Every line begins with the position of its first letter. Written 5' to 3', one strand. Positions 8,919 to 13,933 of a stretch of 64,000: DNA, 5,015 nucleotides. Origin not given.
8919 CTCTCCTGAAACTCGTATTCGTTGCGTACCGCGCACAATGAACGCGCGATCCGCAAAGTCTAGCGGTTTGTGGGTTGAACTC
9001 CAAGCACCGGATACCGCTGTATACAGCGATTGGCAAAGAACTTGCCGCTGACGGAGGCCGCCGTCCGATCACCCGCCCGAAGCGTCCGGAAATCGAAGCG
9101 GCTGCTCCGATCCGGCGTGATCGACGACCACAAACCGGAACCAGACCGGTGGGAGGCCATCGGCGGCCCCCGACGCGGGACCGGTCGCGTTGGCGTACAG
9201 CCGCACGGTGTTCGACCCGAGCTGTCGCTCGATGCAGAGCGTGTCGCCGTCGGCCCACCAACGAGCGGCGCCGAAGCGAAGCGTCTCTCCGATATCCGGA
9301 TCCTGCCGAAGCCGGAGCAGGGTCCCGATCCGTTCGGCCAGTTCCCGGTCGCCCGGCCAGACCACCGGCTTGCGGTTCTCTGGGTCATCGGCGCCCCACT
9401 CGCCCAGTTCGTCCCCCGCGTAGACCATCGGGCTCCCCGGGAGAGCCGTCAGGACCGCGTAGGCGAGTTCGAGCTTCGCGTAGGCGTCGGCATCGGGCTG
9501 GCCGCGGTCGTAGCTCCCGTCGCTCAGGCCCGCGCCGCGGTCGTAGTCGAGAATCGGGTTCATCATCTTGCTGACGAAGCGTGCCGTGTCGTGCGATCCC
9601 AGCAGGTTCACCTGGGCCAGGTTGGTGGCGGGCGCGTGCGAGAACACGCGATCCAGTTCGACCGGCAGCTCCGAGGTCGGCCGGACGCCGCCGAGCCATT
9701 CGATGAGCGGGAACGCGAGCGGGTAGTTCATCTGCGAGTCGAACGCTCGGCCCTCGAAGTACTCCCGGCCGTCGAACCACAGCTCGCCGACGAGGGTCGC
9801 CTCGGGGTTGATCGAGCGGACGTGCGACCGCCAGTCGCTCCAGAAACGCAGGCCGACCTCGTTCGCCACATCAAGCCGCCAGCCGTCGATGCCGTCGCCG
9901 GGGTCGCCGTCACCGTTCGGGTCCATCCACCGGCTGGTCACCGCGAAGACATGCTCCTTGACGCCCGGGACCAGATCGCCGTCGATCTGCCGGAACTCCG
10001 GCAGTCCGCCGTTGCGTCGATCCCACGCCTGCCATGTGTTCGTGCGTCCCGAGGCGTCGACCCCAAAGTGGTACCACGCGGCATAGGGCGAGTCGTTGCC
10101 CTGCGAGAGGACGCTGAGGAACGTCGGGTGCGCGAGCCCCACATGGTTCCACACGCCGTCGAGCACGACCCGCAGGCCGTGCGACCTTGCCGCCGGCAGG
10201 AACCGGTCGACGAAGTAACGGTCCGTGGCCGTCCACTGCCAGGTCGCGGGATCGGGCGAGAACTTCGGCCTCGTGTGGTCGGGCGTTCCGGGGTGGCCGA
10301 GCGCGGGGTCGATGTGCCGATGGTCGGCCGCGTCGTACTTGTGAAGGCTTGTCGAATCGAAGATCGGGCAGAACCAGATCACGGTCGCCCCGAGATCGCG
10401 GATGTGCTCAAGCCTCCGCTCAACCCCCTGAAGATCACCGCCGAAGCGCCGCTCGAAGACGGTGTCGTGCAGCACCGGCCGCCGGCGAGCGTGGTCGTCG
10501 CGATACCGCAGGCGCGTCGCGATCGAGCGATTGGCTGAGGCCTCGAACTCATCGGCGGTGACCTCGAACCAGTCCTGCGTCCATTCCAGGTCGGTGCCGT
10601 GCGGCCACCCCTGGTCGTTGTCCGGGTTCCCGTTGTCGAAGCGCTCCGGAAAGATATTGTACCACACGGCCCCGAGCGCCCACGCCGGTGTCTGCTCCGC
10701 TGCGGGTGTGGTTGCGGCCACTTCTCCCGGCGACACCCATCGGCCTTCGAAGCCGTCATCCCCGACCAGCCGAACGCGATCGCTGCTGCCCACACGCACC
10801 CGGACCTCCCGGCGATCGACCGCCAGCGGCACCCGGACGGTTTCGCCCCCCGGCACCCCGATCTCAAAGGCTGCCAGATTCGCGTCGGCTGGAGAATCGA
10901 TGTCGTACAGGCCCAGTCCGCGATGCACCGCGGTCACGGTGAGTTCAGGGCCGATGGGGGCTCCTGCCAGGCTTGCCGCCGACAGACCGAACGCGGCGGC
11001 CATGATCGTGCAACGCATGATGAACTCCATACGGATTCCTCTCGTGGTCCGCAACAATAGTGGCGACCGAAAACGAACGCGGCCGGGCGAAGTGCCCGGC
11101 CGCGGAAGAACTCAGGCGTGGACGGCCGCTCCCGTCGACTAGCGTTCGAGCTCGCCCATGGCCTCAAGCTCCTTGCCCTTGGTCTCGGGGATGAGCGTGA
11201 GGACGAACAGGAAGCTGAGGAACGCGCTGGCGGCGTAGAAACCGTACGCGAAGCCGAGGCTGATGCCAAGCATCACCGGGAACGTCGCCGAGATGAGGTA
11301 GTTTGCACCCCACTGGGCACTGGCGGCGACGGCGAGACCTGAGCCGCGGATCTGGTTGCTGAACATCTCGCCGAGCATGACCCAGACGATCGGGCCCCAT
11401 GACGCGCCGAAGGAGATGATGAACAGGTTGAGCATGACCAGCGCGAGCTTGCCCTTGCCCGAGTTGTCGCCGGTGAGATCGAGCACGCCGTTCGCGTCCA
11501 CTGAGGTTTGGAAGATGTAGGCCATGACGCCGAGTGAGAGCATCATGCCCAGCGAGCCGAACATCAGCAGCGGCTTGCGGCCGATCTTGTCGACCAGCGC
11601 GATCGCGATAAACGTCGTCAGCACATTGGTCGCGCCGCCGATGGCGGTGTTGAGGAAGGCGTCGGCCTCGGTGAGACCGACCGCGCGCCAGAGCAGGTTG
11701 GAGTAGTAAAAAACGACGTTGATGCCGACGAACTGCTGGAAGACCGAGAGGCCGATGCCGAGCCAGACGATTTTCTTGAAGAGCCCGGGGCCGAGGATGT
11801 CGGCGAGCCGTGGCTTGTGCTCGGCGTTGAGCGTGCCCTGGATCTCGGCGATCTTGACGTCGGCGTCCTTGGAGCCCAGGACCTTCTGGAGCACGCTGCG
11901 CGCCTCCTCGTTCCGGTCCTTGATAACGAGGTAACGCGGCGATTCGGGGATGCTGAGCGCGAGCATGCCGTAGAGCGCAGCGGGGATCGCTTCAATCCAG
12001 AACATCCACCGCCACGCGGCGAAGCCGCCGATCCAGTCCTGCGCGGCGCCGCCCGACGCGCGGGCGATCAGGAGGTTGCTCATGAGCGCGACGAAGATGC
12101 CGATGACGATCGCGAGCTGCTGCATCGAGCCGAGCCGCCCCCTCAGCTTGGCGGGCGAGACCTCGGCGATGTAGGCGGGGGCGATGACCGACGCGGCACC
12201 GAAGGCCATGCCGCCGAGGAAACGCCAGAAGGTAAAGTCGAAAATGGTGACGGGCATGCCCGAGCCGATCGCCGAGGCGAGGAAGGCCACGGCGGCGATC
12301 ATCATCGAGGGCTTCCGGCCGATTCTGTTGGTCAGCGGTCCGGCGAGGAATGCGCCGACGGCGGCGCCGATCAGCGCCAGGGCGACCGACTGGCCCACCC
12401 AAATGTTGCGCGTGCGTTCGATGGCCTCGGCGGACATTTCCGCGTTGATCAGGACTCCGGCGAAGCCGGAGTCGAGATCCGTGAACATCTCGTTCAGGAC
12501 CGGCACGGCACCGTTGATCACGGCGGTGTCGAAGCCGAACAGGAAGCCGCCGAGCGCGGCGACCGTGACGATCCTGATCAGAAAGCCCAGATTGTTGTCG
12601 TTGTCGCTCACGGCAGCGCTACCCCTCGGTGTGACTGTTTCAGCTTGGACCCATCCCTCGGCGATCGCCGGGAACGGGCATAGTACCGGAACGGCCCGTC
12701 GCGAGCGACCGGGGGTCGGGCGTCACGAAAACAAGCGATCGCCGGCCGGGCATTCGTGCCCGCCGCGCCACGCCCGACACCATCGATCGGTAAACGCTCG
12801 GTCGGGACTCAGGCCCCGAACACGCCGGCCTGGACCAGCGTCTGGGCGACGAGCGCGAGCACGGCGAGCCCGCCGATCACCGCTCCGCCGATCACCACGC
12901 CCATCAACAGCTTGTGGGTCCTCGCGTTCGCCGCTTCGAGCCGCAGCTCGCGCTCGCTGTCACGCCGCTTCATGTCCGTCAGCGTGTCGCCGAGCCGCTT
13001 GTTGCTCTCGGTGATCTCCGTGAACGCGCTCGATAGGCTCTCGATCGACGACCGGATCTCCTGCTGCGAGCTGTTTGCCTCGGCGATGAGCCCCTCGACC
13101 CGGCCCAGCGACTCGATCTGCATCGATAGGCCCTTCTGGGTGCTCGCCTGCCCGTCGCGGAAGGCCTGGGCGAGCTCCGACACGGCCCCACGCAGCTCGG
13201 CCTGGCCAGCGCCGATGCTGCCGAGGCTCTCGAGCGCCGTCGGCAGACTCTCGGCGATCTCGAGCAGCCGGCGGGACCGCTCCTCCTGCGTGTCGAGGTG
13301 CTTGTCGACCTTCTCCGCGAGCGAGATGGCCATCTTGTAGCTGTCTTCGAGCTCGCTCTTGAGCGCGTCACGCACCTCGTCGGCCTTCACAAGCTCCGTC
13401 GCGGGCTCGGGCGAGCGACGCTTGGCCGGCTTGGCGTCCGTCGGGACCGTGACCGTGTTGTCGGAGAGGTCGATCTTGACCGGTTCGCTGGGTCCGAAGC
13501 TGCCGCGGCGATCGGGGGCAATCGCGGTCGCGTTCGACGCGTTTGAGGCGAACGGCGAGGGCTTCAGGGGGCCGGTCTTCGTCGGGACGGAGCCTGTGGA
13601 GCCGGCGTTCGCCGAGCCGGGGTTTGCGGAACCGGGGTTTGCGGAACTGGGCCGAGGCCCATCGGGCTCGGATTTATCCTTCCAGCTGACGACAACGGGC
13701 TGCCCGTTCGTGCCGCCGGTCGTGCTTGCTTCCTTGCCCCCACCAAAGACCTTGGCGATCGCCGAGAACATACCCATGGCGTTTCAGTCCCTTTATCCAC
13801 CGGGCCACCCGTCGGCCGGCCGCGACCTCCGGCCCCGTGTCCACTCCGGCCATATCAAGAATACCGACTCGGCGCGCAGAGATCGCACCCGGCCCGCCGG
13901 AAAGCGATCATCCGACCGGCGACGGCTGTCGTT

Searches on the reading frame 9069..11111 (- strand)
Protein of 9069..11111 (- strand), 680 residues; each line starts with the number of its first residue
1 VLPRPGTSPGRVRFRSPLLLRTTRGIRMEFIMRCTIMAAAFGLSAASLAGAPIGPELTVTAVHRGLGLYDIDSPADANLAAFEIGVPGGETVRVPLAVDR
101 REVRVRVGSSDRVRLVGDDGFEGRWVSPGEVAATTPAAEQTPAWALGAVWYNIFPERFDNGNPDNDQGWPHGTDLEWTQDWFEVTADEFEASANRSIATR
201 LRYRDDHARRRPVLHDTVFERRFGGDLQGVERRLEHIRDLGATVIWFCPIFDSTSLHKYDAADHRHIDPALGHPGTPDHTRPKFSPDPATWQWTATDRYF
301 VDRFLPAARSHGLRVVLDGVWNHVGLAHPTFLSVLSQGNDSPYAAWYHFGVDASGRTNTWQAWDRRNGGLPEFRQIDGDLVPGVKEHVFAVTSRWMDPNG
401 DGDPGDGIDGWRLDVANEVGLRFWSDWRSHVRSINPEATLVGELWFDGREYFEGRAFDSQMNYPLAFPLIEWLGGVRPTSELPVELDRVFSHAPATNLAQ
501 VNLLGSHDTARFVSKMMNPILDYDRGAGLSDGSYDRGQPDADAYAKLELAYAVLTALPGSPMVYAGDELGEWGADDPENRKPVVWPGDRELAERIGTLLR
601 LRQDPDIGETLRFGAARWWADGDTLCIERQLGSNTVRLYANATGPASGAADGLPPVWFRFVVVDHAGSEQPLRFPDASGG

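Call 8: search_protein_families(library=pfam, max_evalue=0.01, proteins=[window:9069-11111:-])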
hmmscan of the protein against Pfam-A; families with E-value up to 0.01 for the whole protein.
window:9069-11111:- (680 aa): 1 family
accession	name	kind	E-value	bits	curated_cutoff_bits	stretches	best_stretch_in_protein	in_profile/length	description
PF00128.31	Alpha-amylase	-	5.2e-38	131.9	22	2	303-574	71-359/446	Alpha amylase, catalytic domain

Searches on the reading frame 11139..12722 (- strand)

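Call 9: search_protein_families(library=pfam, max_evalue=0.01, proteins=[window:11139-12722:-])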
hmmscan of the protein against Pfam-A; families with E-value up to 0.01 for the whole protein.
window:11139-12722:- (527 aa): 2 families
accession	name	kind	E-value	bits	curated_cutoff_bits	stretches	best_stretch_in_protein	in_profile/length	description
PF00083.30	Sugar_tr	-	1.3e-111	374.1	22.3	1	52-524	2-450/452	Sugar (and other) transporter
PF07690.21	MFS_1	-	1.8e-26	93.3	33.4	2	56-406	2-291/347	Major Facilitator Superfamily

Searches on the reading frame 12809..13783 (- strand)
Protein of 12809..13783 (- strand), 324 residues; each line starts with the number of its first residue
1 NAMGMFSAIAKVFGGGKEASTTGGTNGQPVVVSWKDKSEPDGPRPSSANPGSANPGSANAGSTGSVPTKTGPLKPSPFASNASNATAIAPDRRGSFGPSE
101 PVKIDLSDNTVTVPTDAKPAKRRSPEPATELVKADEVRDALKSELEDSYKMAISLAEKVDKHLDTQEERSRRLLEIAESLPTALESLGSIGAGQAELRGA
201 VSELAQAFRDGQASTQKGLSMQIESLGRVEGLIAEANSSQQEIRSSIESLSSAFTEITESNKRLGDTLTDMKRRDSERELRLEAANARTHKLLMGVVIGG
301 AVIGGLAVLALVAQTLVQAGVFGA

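Call 9: search_protein_families(library=pfam, max_evalue=0.01, proteins=[window:12809-13783:-])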
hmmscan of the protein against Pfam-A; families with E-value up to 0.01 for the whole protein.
window:12809-13783:- (324 aa): 3 families
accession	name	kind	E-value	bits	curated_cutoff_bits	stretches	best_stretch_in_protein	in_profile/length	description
PF14712.11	Snapin_Pallidin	-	0.00093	20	29.6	0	225-271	14-57/89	Snapin/Pallidin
PF14023.12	Bestrophin-like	-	0.0035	17.4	32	1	197-322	70-200/232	Bestrophin-like domain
PF00015.26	MCPsignal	-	0.0082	16.4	34.6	0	134-209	88-166/172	Methyl-accepting chemotaxis protein (MCP) signalling domain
